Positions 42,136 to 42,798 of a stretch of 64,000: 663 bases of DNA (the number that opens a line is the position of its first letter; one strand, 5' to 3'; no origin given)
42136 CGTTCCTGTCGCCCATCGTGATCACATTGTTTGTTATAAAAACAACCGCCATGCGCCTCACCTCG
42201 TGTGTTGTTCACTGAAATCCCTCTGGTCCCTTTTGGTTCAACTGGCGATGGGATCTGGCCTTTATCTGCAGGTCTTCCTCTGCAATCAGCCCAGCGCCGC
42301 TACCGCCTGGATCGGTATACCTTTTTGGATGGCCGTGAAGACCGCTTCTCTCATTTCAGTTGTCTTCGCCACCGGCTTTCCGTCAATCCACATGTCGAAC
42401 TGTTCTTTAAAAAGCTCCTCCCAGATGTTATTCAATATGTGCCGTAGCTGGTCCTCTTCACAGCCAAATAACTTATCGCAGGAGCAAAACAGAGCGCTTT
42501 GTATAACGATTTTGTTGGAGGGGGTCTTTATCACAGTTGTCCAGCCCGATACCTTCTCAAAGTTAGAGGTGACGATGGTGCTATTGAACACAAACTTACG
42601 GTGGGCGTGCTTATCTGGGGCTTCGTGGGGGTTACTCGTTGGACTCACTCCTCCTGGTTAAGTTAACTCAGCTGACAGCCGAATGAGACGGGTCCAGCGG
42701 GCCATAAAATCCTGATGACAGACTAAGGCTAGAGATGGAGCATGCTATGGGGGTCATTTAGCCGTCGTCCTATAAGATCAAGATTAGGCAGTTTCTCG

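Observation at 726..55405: A fast-diverging paralog family of about 21 members fills roughly a quarter of the window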

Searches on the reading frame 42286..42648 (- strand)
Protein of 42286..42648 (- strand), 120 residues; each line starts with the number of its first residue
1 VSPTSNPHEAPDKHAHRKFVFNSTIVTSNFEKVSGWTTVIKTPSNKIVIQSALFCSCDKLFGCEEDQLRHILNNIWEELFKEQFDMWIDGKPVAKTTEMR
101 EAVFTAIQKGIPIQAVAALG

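Call 69: find_homologous_proteins(query=A3, max_evalue=0.01)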
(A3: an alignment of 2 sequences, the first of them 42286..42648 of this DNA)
Query A3 (2 sequences) (120 aa, profile of the alignment): 2 proteins with E <= 0.01 among 28 candidates.
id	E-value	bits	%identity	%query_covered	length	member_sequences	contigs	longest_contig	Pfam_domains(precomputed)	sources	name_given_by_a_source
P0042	4.3e-62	226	100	100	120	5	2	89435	-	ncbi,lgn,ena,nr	ncbi:MAG: hypothetical protein JRM72_01525 [Nitrososphaerota archaeon]|nr:hypothetical protein [Nitr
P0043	2.8e-54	200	36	89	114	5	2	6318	-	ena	-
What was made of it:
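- Closest known: Multicopy genes of Borgs and other giant archaeal extrachromosomal elements. Different: The contig is labelled Nitrososphaerota, not Methanoperedens (call 69).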

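Call 72: find_encoding_contigs(protein=P0042, flank=10000, max_places=5)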
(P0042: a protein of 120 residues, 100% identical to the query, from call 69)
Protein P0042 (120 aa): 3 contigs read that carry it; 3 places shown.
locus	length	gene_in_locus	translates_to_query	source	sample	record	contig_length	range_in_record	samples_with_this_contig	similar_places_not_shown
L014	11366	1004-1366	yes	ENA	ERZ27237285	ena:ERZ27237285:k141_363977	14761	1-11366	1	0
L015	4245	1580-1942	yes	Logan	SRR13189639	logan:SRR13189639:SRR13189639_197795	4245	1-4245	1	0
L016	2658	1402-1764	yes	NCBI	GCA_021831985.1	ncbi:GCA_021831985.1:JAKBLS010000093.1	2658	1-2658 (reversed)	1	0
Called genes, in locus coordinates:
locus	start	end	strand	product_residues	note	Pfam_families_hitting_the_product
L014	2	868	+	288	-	?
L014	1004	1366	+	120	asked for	-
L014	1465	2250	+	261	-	-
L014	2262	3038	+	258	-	-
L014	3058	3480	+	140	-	-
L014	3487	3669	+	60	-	-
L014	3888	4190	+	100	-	-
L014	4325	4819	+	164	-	PF04307:YdjM (weak), PF06939:DUF1286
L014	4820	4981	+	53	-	-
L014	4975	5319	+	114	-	-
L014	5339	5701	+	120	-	-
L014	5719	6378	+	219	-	-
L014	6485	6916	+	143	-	-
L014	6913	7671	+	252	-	-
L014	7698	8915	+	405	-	-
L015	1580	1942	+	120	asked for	-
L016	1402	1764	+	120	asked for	-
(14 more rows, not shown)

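Call 81: predict_structure(alignment_id=A5)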
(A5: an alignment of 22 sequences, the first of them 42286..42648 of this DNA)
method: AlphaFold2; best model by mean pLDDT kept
length: 120 residues; sequences in the alignment: 22
mean_pLDDT: 77.7   pTM: 0.67
mean pLDDT of the five models: 77.7, 76.3, 74.9, 74.3, 70.2
residues with pLDDT >= 90: 13; 70-90: 81; 50-70: 17; < 50: 9
segments of 3 or more residues with pLDDT < 50: 2-10
pLDDT, mean of each block of 10 residues (from residue 1): 45 68 82 80 89 65 71 81 86 90 88 87
secondary structure, 60 per line:
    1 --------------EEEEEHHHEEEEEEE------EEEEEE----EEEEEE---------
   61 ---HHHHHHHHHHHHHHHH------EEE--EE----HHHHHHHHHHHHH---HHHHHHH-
elements in order: E15-19 E23-29 E36-41 E46-51 H64-79 E86-88 H97-109 H113-119
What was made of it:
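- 42286..42648 (-): Short member, group S (120 aa). Element order (four strands, helix, two strands, two-helix tail) matches the C-terminal domain of the 5594 member (call 81).
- The S-type model has the same element order as the C-domain (call 81).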

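Call 83: fold_search(model_id=the predicted structure, library=pdb)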
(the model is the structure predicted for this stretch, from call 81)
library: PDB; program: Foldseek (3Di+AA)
matches with E <= 10: 170; with E <= 0.001: 0
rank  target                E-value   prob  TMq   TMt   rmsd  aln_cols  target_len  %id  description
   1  6mc6_A                8.3e-01  0.08  0.23  0.11  18.6       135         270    7  Crystal structure of PprA filament from Deinococcus radiodurans (released 2018-09-26)
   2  9om8_C                8.8e-01  0.10  0.25  0.13  17.2       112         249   10  Crystal structure of PprA S-F filament from Deinococcus radiodurans (released 2025-05-28)
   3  3kxy_B                1.4e+00  0.08  0.26  0.24  14.0       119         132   12  Crystal Structure of the ExsC-ExsE Complex (released 2010-06-30)
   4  2beh_I                1.4e+00  0.06  0.18  0.06  11.9        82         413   11  Crystal structure of antithrombin variant S137A/V317C/T401C with plasma latent antithrombin (released 2005-11-01)
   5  9or6_B                1.4e+00  0.06  0.21  0.11  18.6       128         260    7  Crystal structure of PprA S-F-S tetramer from Deinococcus radiodurans (released 2025-06-04)
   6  9om8_D                1.5e+00  0.08  0.25  0.14  14.9       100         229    8  Crystal structure of PprA S-F filament from Deinococcus radiodurans (released 2025-05-28)
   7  3brw_C                1.5e+00  0.08  0.27  0.12  14.6       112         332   10  Structure of the Rap-RapGAP complex (released 2008-03-11)
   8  3kxy_J                1.5e+00  0.05  0.20  0.19  13.8       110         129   11  Crystal Structure of the ExsC-ExsE Complex (released 2010-06-30)
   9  7xzi_E                1.5e+00  0.04  0.20  0.05  19.5       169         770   11  Cryo-EM structure of TOC-TIC supercomplex from Chlamydomonas reinhardtii (released 2023-01-11)
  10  6mc6_B                1.8e+00  0.08  0.25  0.12  17.6       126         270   10  Crystal structure of PprA filament from Deinococcus radiodurans (released 2018-09-26)
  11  9or6_A                1.8e+00  0.06  0.24  0.11  17.1       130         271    8  Crystal structure of PprA S-F-S tetramer from Deinococcus radiodurans (released 2025-06-04)
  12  6mc8_A                1.9e+00  0.07  0.22  0.10  18.1       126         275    7  Crystal structure of PprA dimer from Deinococcus deserti (released 2018-09-19)
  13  1r1l_I                1.9e+00  0.02  0.16  0.07  11.4        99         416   12  Structure of dimeric antithrombin complexed with a P14-P9 reactive loop peptide and an exogenous tripeptide (formyl-no (released 2004-10-05)
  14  3evj_L                2.0e+00  0.02  0.14  0.06  12.3       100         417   11  Intermediate structure of antithrombin bound to the natural pentasaccharide (released 2008-10-21)
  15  9yup_A                2.1e+00  0.07  0.26  0.12  16.5       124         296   10  Crystal structure of PprA S-F-S tetramer from Deinococcus radiodurans (released 2025-10-29)
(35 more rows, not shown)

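Call 97: list_cluster_members(proteins=[P0042, P0012, P0009])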
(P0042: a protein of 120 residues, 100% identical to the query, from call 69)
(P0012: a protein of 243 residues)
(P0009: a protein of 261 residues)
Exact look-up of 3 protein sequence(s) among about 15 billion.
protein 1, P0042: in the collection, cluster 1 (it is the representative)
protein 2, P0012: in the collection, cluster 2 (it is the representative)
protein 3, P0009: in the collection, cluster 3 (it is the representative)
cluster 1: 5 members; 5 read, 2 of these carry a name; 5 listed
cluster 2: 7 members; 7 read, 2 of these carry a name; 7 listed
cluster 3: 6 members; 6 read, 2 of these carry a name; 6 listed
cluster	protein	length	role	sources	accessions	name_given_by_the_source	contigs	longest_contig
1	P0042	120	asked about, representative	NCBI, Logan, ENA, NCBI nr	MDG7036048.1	MAG: hypothetical protein JRM72_01525 [Nitrososphaerota archaeon] | hypothetical protein [Nitrososphaerota archaeon]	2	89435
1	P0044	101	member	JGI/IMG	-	hypothetical protein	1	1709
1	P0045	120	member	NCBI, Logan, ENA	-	-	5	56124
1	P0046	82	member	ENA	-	-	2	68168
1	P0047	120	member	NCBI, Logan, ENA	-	-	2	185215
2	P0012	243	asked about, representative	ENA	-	-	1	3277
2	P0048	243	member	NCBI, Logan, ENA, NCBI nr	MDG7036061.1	MAG: hypothetical protein JRM72_01590 [Nitrososphaerota archaeon] | hypothetical protein [Nitrososphaerota archaeon]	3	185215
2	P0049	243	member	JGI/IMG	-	hypothetical protein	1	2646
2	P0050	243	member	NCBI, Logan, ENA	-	-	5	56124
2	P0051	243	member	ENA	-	-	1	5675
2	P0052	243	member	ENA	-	-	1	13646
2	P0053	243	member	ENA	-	-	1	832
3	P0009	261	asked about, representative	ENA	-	-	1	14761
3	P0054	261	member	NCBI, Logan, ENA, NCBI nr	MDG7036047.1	MAG: hypothetical protein JRM72_01520 [Nitrososphaerota archaeon] | hypothetical protein [Nitrososphaerota archaeon]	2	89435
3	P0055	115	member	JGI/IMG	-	hypothetical protein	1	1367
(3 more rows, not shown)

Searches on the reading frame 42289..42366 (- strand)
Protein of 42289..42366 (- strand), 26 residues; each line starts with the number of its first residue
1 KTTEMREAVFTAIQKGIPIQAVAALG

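Call 80: search_solved_structures(query=A6, max_evalue=10, show_alignments=3)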
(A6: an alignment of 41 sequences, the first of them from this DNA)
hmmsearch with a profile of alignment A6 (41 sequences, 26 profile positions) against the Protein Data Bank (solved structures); distinct sequences matched with E-value up to 10: 12.
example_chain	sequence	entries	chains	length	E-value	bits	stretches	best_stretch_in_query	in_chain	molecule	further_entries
8jlv_B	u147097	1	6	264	0.041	17.3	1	3-20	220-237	AB hydrolase-1 domain-containing protein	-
3egw_B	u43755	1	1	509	0.12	15.9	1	5-23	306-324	Respiratory nitrate reductase 1 beta chain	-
1y4z_B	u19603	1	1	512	0.12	15.9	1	5-23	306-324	Respiratory nitrate reductase 1 beta chain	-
1q16_B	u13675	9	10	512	0.12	15.9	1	5-23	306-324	Respiratory nitrate reductase 1 beta chain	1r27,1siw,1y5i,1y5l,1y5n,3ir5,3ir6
7bc4_A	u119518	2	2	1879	0.41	14.2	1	10-25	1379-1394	Fatty acid synthase subunit alpha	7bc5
7l6l_A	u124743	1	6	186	0.6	13.7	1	5-21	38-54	Deoxyribose operon repressor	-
6u5v_A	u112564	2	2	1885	0.8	13.3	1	11-25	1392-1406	Fatty acid synthase subunit alpha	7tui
9d47_C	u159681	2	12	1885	0.8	13.3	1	11-25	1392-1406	Fatty acid synthase subunit alpha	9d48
7zm7_H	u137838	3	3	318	0.92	13.1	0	1-14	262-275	Subunit NDUFV2 of NADH-ubiquinone oxidoreductase (Complex I)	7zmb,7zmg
8hfs_B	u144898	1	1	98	1.2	12.7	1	2-17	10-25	Lactococcin-A immunity protein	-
6u5w_A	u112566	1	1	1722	1.2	12.7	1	11-25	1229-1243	Fatty acid synthase subunit alpha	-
6h9l_A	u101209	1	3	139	1.8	12.2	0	1-16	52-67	Uncharacterized protein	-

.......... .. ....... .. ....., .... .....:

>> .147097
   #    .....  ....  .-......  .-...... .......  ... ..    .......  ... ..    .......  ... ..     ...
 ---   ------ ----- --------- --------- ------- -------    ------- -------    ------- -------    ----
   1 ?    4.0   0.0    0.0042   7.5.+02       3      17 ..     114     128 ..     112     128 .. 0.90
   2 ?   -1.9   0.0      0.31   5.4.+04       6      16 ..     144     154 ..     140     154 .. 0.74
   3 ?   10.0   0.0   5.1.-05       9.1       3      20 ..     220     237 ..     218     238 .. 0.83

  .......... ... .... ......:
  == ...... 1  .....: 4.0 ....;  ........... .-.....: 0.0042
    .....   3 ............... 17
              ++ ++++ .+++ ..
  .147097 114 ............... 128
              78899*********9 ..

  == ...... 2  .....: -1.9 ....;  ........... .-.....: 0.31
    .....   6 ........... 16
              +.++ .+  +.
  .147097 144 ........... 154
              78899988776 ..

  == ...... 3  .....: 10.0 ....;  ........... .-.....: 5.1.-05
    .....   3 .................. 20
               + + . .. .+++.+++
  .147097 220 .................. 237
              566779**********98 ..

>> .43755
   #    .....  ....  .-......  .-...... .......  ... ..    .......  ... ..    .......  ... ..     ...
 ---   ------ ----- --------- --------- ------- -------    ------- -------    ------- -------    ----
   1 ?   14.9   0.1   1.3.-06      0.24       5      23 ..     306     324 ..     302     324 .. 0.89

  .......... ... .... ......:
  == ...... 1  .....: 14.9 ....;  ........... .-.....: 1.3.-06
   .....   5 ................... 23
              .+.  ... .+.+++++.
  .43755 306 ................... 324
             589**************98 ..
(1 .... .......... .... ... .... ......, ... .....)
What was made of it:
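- On Helix-hairpin-helix / UBA / HTH-type two-helix motifs (for the tail): No HhH, UBA or HTH proteins appeared (call 80).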
